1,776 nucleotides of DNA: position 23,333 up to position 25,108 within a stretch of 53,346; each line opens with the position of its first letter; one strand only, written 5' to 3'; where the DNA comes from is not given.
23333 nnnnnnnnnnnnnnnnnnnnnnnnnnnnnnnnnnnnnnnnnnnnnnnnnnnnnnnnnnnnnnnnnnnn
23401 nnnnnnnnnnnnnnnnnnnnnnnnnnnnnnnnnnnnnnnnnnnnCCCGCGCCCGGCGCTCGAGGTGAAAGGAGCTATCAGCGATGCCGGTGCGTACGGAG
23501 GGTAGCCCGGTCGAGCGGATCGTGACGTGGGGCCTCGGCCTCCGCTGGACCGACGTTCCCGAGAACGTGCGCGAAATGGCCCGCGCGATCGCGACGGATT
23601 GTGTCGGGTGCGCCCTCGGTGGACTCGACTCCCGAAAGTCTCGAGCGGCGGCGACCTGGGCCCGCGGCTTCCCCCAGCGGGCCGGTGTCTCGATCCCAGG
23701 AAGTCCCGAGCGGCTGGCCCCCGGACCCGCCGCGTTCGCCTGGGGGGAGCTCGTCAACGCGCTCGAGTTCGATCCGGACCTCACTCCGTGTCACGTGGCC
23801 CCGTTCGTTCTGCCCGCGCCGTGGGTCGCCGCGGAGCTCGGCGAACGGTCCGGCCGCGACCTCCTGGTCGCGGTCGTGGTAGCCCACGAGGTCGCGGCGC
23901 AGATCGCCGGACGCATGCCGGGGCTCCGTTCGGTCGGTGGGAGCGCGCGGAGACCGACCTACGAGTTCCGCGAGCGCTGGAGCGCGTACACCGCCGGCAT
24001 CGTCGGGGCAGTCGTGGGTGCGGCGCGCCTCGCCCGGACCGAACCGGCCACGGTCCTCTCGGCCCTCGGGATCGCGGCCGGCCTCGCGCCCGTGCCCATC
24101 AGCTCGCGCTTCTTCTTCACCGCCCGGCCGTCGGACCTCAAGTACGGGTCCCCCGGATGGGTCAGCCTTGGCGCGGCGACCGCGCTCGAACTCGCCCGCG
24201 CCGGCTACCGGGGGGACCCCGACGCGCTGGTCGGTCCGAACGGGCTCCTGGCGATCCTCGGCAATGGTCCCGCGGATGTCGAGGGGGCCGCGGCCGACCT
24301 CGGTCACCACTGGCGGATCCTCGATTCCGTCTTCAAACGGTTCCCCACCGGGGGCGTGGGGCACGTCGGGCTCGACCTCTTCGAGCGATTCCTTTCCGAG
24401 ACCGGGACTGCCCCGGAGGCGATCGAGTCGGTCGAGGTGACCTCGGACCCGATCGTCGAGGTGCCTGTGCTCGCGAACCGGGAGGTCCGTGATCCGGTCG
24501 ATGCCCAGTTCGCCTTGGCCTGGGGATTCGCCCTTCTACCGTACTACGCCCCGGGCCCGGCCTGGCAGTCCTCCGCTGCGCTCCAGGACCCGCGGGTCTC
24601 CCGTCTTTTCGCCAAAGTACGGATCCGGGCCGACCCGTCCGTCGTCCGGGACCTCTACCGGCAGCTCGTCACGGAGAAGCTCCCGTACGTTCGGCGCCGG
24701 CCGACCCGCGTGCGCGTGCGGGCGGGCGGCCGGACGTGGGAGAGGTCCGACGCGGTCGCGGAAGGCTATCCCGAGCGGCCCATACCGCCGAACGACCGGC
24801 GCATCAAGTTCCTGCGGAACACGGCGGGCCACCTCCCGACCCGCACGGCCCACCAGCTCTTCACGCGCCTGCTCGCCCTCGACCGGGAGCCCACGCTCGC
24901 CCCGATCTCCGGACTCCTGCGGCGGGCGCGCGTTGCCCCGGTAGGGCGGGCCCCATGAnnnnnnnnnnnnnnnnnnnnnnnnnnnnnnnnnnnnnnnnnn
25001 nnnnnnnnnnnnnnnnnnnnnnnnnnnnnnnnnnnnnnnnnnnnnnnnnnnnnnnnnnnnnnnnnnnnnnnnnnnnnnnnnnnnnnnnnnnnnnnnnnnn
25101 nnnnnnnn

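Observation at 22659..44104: About 21 kb orphan catabolic island for an unidentified N-heterocycle or cyclic imide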

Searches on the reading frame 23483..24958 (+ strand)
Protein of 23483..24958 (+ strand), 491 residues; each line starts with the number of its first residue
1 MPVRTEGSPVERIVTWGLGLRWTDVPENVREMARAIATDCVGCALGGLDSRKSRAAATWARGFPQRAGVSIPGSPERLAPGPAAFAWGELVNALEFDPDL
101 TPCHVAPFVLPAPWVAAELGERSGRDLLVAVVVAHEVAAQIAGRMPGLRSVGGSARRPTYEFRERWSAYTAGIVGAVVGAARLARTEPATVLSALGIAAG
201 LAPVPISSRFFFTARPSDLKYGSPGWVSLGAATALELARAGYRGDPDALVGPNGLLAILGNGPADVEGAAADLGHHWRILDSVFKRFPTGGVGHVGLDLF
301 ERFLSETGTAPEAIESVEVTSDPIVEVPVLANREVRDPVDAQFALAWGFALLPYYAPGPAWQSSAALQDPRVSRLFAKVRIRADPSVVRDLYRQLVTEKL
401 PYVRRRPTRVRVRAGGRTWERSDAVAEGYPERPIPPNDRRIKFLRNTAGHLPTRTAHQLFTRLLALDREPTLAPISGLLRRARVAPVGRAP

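Call 5: search_protein_families(library=pfam, proteins=[window:23483-24958:+])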
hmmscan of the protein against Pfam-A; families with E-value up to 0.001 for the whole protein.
window:23483-24958:+ (491 aa): 2 families
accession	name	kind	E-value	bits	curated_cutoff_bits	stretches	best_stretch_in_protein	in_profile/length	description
PF03972.19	MmgE_PrpD_N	-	6.8e-35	120.9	32.1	1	11-262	1-238/244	MmgE/PrpD N-terminal domain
PF19305.4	MmgE_PrpD_C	-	5.1e-12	46.4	32.1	1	287-457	1-162/173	MmgE/PrpD C-terminal domain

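Call 8: search_protein_families(library=ncbifam, proteins=[window:23483-24958:+])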
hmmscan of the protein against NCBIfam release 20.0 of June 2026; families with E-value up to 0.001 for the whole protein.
window:23483-24958:+ (491 aa): 0 families
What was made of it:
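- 23483..24958 (+): PrpD1, a very divergent MmgE/PrpD-family protein. Pfam N and C domains (call 5); no NCBIfam hit (call 8).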

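Call 11: find_encoding_contigs(protein=window:23483-24958:+, flank=10000, max_places=6)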
Protein window:23483-24958:+ (491 aa): 7 contigs read that carry it; 2 places shown.
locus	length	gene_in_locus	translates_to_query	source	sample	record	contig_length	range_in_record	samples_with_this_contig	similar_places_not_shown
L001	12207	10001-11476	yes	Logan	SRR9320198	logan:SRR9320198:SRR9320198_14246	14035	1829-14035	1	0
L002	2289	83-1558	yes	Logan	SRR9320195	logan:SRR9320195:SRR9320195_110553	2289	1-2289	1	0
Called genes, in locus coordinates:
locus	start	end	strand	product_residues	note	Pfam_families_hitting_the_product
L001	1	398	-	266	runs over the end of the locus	PF00535:Glycos_transf_2, PF13641:Glyco_tranf_2_3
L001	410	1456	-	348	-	PF00288:GHMP_kinases_N, PF08544:GHMP_kinases_C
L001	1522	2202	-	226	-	PF06197:DUF998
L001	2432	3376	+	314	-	PF00389:2-Hacid_dh, PF02826:2-Hacid_dh_C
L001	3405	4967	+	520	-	PF02776:TPP_enzyme_N, PF00205:TPP_enzyme_M, PF02775:TPP_enzyme_C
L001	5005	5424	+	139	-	PF00293:NUDIX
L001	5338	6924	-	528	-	PF07690:MFS_1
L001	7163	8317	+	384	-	PF01717:Meth_synt_2 (weak)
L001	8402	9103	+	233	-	PF01988:VIT1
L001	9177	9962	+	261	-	PF00106:adh_short, PF08659:KR, PF13561:adh_short_C2, PF23441:SDR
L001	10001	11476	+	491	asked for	PF03972:MmgE_PrpD_N, PF19305:MmgE_PrpD_C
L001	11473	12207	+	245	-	?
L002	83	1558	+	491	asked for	PF03972:MmgE_PrpD_N, PF19305:MmgE_PrpD_C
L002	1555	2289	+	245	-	?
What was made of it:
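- Tried and rejected: Looking up the window's own PrpD1 returned only unnamed Logan contigs (call 11).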

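Call 12: search_solved_structures(query=window:23483-24958:+, max_evalue=0.001)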
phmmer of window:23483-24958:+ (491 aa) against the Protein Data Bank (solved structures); distinct sequences matched with E-value up to 0.001: 6.
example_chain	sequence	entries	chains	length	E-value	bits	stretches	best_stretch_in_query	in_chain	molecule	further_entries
7e9d_A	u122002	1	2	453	1.2e-06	31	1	66-351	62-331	IRG1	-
7bra_A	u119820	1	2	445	3.7e-06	29.4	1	66-351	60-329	Bacillus subtilis IRG1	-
7br9_A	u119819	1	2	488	9.8e-06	28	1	19-467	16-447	Cis-aconitate decarboxylase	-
6r6t_A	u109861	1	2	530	1.3e-05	27.6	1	19-468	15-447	Cis-aconitate decarboxylase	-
2hp0_A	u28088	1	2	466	1.6e-05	27.3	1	34-346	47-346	IDS-epimerase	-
2hp3_A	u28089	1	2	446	1.7e-05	27.2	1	34-346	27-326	IDS-epimerase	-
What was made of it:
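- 23483..24958 (+): PDB hits are weak: IRG1/CAD and IDS-epimerase at 31 bits or less (call 12).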

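Call 49: find_homologous_proteins(query=window:23483-24958:+, max_evalue=1e-10)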
Query window:23483-24958:+ (491 aa): 19 proteins with E <= 1e-10 among 8000 candidates.
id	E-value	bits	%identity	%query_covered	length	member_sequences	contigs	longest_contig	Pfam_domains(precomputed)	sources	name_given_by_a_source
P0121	0.0e+0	1091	100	100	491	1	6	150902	PF19305.5,PF03972.20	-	-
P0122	2.2e-265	899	83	98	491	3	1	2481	PF19305.5,PF03972.20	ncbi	-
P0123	1.8e-260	883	81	98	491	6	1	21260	PF19305.5,PF03972.20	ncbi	-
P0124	2.4e-260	883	83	96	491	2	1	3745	PF19305.5,PF03972.20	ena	-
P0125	2.3e-245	833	77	98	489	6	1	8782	PF19305.5,PF03972.20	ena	-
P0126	5.6e-244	829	76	98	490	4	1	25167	PF19305.5,PF03972.20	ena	-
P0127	1.1e-237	808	76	99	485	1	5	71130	PF19305.5,PF03972.20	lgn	-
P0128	4.5e-235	799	75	99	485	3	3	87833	PF19305.5,PF03972.20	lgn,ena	-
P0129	5.4e-232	789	72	99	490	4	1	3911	PF19305.5,PF03972.20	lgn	-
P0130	3.5e-227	773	74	97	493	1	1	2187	PF19305.5,PF03972.20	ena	-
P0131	1.2e-197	676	66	97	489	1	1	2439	PF19305.5,PF03972.20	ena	-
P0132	7.7e-191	654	74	78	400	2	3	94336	PF19305.5,PF03972.20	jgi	jgi:2-methylcitrate dehydratase PrpD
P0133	5.4e-185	634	62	98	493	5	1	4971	PF19305.5,PF03972.20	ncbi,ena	-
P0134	5.7e-185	634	63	96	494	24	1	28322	PF19305.5,PF03972.20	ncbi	-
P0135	3.5e-184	632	62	98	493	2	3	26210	PF19305.5,PF03972.20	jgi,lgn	jgi:2-methylcitrate dehydratase PrpD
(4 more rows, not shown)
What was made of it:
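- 23483..24958 (+): Homologues are lineage-restricted: 18 at 56-83% identity, then 29% (call 49).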

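Call 50: find_encoding_contigs(protein=P0132, flank=10000, max_places=1)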
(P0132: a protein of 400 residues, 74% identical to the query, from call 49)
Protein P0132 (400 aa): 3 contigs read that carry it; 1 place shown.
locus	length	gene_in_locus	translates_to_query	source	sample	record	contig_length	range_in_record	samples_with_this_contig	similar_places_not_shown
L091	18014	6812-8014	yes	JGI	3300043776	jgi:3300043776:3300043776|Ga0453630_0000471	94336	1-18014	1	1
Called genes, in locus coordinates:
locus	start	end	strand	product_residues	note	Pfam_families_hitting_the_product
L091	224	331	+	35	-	-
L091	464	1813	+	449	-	-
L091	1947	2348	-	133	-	-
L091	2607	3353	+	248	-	PF01844:HNH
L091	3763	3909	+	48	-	-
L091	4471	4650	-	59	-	-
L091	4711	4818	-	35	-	-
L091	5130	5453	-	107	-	-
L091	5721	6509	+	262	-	PF00106:adh_short, PF23441:SDR, PF01370:Epimerase (weak), PF08659:KR, PF13561:adh_short_C2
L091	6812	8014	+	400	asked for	PF03972:MmgE_PrpD_N, PF19305:MmgE_PrpD_C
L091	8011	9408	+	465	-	PF07969:Amidohydro_3, PF01979:Amidohydro_1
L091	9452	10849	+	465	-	PF07969:Amidohydro_3 (faint), PF01979:Amidohydro_1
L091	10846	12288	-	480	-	PF03972:MmgE_PrpD_N, PF19305:MmgE_PrpD_C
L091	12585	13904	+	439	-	PF13458:Peripla_BP_6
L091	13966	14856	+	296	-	PF02653:BPD_transp_2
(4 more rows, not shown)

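Call 51: find_encoding_contigs(protein=P0128, flank=10000, max_places=1)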
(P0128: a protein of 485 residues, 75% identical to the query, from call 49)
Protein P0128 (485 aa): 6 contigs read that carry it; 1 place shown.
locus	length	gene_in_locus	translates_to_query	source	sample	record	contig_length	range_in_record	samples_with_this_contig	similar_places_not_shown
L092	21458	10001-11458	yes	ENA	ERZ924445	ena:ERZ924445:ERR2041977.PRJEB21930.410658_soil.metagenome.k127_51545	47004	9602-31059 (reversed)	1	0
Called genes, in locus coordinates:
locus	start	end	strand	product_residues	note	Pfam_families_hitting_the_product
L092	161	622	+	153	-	PF00903:Glyoxalase, PF18029:Glyoxalase_6 (weak)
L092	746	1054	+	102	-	-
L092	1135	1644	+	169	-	PF13302:Acetyltransf_3 (weak), PF00583:Acetyltransf_1, PF13523:Acetyltransf_8 (weak), PF13673:Acetyltransf_10, PF13508:Acetyltransf_7, PF08445:FR47 (weak)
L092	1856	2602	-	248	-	PF00293:NUDIX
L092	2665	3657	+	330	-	PF00296:Bac_luciferase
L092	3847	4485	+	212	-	PF00903:Glyoxalase, PF12681:Glyoxalase_2 (faint), PF18029:Glyoxalase_6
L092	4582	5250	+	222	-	PF00753:Lactamase_B, PF19583:ODP, PF23023:Anti-Pycsar_Apyc1 (faint), PF12706:Lactamase_B_2 (weak)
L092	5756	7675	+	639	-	PF00211:Guanylate_cyc, PF07719:TPR_2 (faint), PF13181:TPR_8 (faint), PF13414:TPR_11 (faint), PF13431:TPR_17 (faint), PF14559:TPR_19 (faint)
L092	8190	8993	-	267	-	PF06314:ADC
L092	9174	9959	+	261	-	PF00106:adh_short, PF08659:KR, PF01370:Epimerase, PF13561:adh_short_C2, PF23441:SDR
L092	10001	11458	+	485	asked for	PF03972:MmgE_PrpD_N, PF19305:MmgE_PrpD_C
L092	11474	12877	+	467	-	PF07969:Amidohydro_3 (weak), PF01979:Amidohydro_1, PF07969:Amidohydro_3 (weak)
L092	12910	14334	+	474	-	PF01979:Amidohydro_1, PF07969:Amidohydro_3 (weak)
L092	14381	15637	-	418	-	PF03972:MmgE_PrpD_N, PF19305:MmgE_PrpD_C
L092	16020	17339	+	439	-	PF13458:Peripla_BP_6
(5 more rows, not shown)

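Call 52: find_encoding_contigs(protein=P0134, flank=10000, max_places=1)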
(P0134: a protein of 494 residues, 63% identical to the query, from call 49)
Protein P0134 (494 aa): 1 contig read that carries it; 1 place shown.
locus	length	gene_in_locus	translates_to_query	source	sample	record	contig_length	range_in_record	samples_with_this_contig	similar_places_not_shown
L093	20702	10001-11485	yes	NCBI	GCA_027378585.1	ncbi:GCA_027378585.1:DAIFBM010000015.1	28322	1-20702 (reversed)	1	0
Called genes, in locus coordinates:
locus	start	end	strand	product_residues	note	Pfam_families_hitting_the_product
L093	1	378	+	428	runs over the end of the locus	PF00330:Aconitase, PF28406:AcnX_3rd (weak)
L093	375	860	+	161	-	PF00694:Aconitase_C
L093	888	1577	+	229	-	PF00857:Isochorismatase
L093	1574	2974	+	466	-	PF07969:Amidohydro_3 (weak), PF01979:Amidohydro_1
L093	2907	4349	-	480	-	PF01979:Amidohydro_1, PF07969:Amidohydro_3 (weak)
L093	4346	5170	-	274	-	PF06314:ADC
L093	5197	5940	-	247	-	PF00005:ABC_tran, PF13304:AAA_21 (faint)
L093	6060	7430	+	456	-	PF01979:Amidohydro_1, PF07969:Amidohydro_3 (weak)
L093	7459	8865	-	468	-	PF03972:MmgE_PrpD_N, PF19305:MmgE_PrpD_C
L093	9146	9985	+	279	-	PF00106:adh_short, PF01370:Epimerase (weak), PF08659:KR, PF13561:adh_short_C2, PF23441:SDR (weak)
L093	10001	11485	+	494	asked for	PF03972:MmgE_PrpD_N, PF19305:MmgE_PrpD_C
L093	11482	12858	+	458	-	PF07969:Amidohydro_3 (weak), PF01979:Amidohydro_1, PF07969:Amidohydro_3 (weak)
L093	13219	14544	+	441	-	PF13458:Peripla_BP_6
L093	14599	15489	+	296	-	PF02653:BPD_transp_2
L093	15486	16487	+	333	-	PF02653:BPD_transp_2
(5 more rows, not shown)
